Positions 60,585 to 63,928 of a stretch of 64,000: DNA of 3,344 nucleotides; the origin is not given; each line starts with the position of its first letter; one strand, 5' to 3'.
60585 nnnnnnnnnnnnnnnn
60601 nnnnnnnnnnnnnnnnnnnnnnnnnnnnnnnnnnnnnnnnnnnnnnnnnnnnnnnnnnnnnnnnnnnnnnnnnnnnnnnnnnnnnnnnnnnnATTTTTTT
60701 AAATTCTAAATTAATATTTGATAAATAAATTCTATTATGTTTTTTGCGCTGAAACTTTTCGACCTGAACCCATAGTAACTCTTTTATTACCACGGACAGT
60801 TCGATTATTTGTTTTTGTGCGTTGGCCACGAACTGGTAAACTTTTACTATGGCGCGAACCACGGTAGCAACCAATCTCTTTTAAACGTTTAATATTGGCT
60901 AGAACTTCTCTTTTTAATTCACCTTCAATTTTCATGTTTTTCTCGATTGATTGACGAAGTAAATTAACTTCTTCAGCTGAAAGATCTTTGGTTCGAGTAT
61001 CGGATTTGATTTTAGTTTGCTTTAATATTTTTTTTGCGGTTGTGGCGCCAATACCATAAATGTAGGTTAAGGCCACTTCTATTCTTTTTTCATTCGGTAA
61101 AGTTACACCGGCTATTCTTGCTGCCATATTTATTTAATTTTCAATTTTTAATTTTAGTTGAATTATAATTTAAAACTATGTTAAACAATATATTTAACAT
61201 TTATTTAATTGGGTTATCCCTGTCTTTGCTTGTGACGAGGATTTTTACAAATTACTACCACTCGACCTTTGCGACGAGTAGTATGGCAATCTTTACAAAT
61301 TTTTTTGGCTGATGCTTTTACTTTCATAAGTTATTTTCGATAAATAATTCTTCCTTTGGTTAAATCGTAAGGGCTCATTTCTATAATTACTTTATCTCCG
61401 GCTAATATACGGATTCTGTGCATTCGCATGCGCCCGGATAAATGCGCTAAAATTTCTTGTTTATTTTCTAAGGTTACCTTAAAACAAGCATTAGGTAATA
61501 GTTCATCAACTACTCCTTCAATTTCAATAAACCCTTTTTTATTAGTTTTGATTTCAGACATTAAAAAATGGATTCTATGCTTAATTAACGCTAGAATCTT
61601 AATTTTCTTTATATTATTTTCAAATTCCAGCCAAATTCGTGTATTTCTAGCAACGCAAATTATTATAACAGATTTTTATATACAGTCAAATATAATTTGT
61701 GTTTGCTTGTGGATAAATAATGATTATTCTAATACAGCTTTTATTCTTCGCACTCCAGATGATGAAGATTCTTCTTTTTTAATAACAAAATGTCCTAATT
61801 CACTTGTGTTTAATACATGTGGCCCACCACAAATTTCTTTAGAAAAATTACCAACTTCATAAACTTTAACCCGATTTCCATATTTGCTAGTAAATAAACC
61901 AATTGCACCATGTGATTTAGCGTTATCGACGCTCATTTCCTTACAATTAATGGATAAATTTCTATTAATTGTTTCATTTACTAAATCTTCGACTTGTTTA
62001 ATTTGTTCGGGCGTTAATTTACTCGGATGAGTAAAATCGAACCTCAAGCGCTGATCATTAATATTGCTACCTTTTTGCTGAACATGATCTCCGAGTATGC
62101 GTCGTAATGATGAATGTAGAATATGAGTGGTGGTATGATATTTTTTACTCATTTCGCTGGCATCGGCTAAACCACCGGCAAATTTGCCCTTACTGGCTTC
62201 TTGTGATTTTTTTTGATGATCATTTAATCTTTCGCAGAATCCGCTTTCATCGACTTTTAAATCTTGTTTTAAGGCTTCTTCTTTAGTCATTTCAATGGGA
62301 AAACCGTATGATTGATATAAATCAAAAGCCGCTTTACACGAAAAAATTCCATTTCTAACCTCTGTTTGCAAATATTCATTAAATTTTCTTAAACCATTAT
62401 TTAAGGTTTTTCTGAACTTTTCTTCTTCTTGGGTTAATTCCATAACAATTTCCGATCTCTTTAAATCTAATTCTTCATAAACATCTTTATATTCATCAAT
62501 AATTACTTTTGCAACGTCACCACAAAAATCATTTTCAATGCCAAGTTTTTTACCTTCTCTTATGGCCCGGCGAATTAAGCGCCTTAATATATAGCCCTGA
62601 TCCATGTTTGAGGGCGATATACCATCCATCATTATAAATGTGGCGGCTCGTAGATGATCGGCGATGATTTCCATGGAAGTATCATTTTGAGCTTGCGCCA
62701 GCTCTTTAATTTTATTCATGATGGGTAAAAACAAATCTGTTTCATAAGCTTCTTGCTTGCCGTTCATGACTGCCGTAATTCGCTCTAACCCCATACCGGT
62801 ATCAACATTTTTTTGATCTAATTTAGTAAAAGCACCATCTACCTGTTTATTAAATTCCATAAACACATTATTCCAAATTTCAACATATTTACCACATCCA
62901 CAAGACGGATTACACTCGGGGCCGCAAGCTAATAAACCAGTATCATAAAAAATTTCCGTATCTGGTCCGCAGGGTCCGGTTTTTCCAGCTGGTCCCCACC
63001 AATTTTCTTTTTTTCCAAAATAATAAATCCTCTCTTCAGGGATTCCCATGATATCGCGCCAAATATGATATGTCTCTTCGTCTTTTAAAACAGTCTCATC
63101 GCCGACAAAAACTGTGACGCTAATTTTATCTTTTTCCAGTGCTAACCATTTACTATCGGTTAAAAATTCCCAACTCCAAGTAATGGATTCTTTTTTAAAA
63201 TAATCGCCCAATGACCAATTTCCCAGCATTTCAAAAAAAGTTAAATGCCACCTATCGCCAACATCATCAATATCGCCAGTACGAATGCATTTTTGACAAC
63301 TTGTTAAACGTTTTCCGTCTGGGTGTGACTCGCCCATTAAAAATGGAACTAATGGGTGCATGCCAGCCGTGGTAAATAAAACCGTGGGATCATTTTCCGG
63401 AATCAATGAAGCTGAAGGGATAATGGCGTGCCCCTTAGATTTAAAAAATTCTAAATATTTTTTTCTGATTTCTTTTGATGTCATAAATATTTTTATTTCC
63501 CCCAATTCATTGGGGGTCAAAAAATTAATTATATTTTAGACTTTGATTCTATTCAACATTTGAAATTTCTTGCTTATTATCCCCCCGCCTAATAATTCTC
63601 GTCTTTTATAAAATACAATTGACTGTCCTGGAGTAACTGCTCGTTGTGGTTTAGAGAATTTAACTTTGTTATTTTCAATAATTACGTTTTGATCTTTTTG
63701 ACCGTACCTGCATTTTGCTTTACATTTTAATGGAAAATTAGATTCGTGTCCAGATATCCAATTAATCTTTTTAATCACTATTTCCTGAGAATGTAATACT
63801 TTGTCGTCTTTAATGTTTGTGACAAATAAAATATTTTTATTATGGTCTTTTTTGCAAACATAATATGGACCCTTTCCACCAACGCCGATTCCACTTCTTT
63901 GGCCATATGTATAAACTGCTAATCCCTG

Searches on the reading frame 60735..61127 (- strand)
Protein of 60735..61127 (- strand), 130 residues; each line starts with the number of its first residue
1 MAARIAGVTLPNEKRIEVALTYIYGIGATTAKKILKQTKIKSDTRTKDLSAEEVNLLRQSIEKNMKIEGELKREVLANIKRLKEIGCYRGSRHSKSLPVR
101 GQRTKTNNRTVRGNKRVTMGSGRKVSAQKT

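Call 79: search_protein_families(library=pfam, proteins=[window:60735-61127:-], max_evalue=0.001)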
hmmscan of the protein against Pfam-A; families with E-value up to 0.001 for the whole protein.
window:60735-61127:- (130 aa): 2 families
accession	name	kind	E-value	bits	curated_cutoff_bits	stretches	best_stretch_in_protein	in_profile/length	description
PF00416.27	Ribosomal_S13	-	2.1e-31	109.4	31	1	4-110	1-128/128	Ribosomal protein S13/S18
PF05833.16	NFACT_N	-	0.00099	18.4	31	0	12-88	186-265/456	NFACT N-terminal and middle domains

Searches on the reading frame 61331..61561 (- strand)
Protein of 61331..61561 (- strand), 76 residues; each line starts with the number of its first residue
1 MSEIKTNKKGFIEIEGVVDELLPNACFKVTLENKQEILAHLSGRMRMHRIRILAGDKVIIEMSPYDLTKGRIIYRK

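Call 79: search_protein_families(library=pfam, proteins=[window:61331-61561:-], max_evalue=0.001)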
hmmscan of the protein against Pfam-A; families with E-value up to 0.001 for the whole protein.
window:61331-61561:- (76 aa): 1 family
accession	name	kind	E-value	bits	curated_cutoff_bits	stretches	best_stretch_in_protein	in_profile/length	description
PF01176.25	eIF-1a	-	3.2e-27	94.4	30.2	1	12-75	1-64/64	Translation initiation factor 1A / IF-1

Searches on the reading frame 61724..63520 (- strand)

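Call 79: search_protein_families(library=pfam, proteins=[window:61724-63520:-], max_evalue=0.001)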
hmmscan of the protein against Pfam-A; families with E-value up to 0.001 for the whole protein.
window:61724-63520:- (598 aa): 2 families
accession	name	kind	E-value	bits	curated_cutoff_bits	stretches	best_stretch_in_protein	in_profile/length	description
PF01411.24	tRNA-synt_2c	-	1.3e-148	496.4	30.3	1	17-467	1-455/552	tRNA synthetases class II (A)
PF07973.19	tRNA_SAD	-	1.3e-15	57.5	24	1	551-593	1-43/44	Threonyl and Alanyl tRNA synthetase second additional domain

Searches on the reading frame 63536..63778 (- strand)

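Call 79: search_protein_families(library=pfam, proteins=[window:63536-63778:-], max_evalue=0.001)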
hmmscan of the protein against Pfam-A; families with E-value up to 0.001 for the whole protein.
window:63536-63778:- (80 aa): 1 family
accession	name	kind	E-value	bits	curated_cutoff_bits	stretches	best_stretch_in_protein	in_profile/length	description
PF20258.4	tRNA_Me_trans_C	-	9.6e-19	67.9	20.6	1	2-68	6-77/77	Aminomethyltransferase beta-barrel domain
